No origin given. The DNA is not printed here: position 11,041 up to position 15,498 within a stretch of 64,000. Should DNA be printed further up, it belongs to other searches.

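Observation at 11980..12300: Adenylation-domain specificity residues hint at a basic amino acid substrate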

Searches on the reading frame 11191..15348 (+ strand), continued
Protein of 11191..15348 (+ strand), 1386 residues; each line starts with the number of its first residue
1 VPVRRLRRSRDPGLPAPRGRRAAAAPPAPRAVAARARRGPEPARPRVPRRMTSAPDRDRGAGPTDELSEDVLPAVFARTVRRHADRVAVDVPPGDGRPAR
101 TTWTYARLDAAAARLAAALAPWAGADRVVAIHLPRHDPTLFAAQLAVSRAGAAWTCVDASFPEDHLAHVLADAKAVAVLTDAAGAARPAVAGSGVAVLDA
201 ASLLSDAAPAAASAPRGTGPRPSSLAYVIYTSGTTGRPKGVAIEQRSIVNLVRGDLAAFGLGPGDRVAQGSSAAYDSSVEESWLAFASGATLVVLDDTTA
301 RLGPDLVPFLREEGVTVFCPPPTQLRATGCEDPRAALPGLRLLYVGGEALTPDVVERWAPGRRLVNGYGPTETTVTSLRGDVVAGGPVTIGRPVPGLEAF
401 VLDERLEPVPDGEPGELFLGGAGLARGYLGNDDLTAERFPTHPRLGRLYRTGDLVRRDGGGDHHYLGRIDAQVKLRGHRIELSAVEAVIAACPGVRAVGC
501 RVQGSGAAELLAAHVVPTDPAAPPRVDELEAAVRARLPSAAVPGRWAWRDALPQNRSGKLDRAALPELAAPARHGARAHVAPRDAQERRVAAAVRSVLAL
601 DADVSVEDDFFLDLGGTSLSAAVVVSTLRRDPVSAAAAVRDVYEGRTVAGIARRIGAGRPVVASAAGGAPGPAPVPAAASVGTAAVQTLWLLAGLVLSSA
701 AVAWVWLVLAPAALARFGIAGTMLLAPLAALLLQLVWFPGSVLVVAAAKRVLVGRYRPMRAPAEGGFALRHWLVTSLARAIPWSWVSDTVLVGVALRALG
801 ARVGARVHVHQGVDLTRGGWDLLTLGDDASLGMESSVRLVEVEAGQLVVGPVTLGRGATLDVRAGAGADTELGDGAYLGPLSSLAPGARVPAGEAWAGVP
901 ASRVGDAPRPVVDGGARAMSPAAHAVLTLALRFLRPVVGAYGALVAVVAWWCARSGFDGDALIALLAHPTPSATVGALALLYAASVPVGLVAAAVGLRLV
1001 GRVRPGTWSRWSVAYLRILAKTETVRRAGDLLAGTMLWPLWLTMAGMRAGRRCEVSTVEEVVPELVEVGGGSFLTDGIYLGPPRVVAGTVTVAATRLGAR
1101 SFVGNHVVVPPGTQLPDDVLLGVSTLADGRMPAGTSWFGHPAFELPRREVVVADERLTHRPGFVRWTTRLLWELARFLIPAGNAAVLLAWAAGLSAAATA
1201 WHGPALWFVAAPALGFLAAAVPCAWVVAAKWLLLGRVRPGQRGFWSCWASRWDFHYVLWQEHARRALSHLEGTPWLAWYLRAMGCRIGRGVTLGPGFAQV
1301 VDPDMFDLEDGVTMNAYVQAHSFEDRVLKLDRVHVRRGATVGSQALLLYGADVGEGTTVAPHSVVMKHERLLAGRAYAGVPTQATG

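Call 32: find_related_loci(query=A1, collection=genome_contigs, flank=8000)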
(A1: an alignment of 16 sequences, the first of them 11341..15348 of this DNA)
Query A1 (1336 aa) in genome_contigs; peptide patterns used: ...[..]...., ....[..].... (x = any residue, [..] = any of these).
599 stretches matched a pattern (row limit reached: there are more); 565 encode a relative of the query (tblastn E <= 1e-3); the best 80 are kept; 80 distinct loci.
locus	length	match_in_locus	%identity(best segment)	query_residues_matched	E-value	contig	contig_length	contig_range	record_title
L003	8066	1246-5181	51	21-1333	0e+0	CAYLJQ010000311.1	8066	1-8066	MAG TPA_asm: uncultured Heliomicrobium sp. isolate binchicken_co328_55 genome assembly, contig: NODE_6799_length_8066_co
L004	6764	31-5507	50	22-1333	0e+0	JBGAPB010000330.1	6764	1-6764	MAG: Blastocatellia bacterium isolate MAG_AAO_H10.7 AAOH10-7_opera_contig_26066, whole genome shotgun sequence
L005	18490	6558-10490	51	22-1333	0e+0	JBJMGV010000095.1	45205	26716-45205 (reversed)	MAG: Blastocatellia bacterium isolate H3_16_all_fractions_metab_conc_90_60_0 k255_6314932, whole genome shotgun sequence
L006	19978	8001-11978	51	5-1333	0e+0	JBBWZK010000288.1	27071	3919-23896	MAG: Blastocatellia bacterium isolate Holy_42 scaffold_484235, whole genome shotgun sequence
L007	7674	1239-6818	50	22-1333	0e+0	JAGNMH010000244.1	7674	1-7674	MAG: Acidobacteria bacterium isolate Go_SlAct_bin_180 Go_SlAct_53117_length_7674_cov_4.623957, whole genome shotgun sequ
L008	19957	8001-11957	51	15-1334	0e+0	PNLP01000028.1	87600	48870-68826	MAG: Planctomycetaceae bacterium isolate DS2.012 DS2_1000146_87600, whole genome shotgun sequence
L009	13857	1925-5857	50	20-1333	0e+0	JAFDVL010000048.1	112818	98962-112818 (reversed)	MAG: Acidobacteria bacterium isolate SZAS-15 ACID-KAN-5__48__length-112818, whole genome shotgun sequence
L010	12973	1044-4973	51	22-1333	0e+0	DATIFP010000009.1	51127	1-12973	MAG TPA_asm: Blastocatellia bacterium isolate SMAG_U16398 k141_1348411, whole genome shotgun sequence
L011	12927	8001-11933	50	21-1333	0e+0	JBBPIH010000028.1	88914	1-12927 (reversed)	MAG: Acidobacteriota bacterium isolate BPF2-12-14_bin_2 NODE_28_length_88914_cov_25.786043, whole genome shotgun sequenc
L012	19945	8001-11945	51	21-1336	0e+0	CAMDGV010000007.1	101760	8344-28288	MAG: Akkermansia muciniphila isolate MsH-30apr19-79 genome assembly, contig: MsH-30apr19-C171, whole genome shotgun sequ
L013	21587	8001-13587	52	21-1333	0e+0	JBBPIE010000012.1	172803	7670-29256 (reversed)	MAG: Candidatus Onstottus arcticum isolate BPF1-18-20_bin_3 NODE_16_length_172803_cov_43.373040, whole genome shotgun se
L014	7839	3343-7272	51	21-1334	0e+0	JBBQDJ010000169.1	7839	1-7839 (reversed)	MAG: Verrucomicrobiales bacterium isolate Co_metawrap_1178 Cmw_1178_k141_10760399_length_7839_cov_6.9969, whole genome s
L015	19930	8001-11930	52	21-1333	0e+0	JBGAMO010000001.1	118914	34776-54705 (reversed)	MAG: Phycisphaerales bacterium isolate MAG_AAO_H125.45 AAOH125-45_opera_contig_660, whole genome shotgun sequence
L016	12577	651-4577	53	30-1331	0e+0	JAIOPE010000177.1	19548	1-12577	MAG: Planctomycetota bacterium isolate LakeFargette_0920_ALND_MAG_70_12 LacPavin_0920_ALND_scaffold_1101500, whole genom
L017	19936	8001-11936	51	20-1336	0e+0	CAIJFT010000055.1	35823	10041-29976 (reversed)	MAG: uncultured Opitutae bacterium isolate Ki3-D2_bin-2221 genome assembly, contig: bin-2221:055/469, whole genome shotg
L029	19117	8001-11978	50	21-1336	0e+0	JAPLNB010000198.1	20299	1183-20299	MAG: Planctomycetota bacterium isolate LacPavin_0920_SED5_MAG_61_14 LacPavin_0920_SED5_scaffold_1496392, whole genome sh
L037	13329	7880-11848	49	22-1336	0e+0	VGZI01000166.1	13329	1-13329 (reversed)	MAG: Planctomycetota bacterium isolate K_Offshore_80m_m2_128 K_Offshore_80m_m2_128_Ga0194132_10009510, whole genome shot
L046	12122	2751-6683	55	21-1336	0e+0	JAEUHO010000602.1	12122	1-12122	MAG: Planctomycetia bacterium isolate new MAG-19 k141_760139, whole genome shotgun sequence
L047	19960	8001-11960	48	1-1336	0e+0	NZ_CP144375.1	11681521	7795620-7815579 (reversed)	Kutzneria buriramensis strain DSM 45791 chromosome, complete genome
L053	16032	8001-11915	50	29-1336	0e+0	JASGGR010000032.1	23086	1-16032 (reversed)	MAG: Sphingomonas bacterium isolate 5H065 JMF-2111-06-0005.hyb.bin.65_31, whole genome shotgun sequence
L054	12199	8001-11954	48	9-1336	0e+0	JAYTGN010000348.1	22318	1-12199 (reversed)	MAG: Gemmataceae bacterium isolate GFS_2344 GFS_2344_347, whole genome shotgun sequence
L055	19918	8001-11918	48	21-1336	0e+0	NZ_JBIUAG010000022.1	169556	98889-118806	Kutzneria sp. NPDC052558 NPDC052558_381_G6.ctg-0022, whole genome shotgun sequence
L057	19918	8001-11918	49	26-1336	0e+0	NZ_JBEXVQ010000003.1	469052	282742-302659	Lentzea sp. NPDC005914 NPDC005914_7_F5.ctg-0003, whole genome shotgun sequence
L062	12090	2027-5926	49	34-1336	0e+0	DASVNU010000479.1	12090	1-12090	MAG TPA_asm: Sphingomonas sp. isolate SMAG_U3135 k141_879614, whole genome shotgun sequence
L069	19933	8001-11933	50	21-1336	0e+0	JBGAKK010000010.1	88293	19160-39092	MAG: Phycisphaerales bacterium isolate MAG_AAO_H10.57 AAOH10-57_opera_contig_1311, whole genome shotgun sequence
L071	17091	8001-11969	48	1-1336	0e+0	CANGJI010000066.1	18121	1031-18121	MAG: Sphingomonadaceae bacterium isolate Jr-7aug17-131 genome assembly, contig: Jr-7aug17-C4947, whole genome shotgun se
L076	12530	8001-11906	47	21-1336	0e+0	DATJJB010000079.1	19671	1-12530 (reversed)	MAG TPA_asm: Kutzneria sp. isolate SMAG_U15554 k141_11236165, whole genome shotgun sequence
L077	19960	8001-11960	47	16-1336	0e+0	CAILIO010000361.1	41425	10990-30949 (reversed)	MAG: uncultured Sphingomonadales bacterium isolate Ki1-0-7m_bin-0455 genome assembly, contig: bin-0455:361/425, whole ge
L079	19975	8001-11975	50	8-1336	0e+0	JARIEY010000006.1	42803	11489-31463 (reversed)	MAG: Gemmatimonadota bacterium isolate BENA-out-Oct20 Bena-sal-Oct20-C799, whole genome shotgun sequence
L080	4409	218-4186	52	21-1336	0e+0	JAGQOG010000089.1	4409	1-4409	MAG: Phycisphaerales bacterium isolate HKST-UBA08 k127_685688, whole genome shotgun sequence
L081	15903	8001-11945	48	21-1336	0e+0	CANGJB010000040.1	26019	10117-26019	MAG: Sphingomonadaceae bacterium isolate Jr-28jun17-241 genome assembly, contig: Jr-28jun17-C2618, whole genome shotgun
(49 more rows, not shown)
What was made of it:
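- The clade is very broad (at least 565 species in many phyla, call 32) with an invariant pocket.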

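Call 73: list_cluster_members(proteins=[P0001, P0002, P0121])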
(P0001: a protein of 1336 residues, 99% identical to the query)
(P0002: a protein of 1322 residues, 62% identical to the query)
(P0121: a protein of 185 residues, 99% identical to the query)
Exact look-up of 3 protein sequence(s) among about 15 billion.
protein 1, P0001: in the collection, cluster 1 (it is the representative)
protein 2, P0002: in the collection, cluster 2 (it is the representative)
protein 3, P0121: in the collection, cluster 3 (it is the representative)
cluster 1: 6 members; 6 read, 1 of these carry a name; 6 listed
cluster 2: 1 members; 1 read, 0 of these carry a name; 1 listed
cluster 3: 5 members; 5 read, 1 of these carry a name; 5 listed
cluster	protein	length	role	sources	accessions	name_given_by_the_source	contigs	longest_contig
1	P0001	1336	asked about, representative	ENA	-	-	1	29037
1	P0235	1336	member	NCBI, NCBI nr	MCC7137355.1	MAG: amino acid adenylation domain-containing protein [Planctomycetes bacterium] | amino acid adenylation domain-containing protein [Planctomycetota bacterium]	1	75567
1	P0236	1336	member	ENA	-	-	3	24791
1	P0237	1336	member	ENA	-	-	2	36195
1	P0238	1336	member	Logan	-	-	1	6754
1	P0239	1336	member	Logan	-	-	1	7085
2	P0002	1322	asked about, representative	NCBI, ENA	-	-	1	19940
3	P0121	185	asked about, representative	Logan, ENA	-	-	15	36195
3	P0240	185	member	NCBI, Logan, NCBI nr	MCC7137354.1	MAG: SET domain-containing protein [Planctomycetes bacterium] | SET domain-containing protein [Planctomycetota bacterium]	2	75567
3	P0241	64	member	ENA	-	-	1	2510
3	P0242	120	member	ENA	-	-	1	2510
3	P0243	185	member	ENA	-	-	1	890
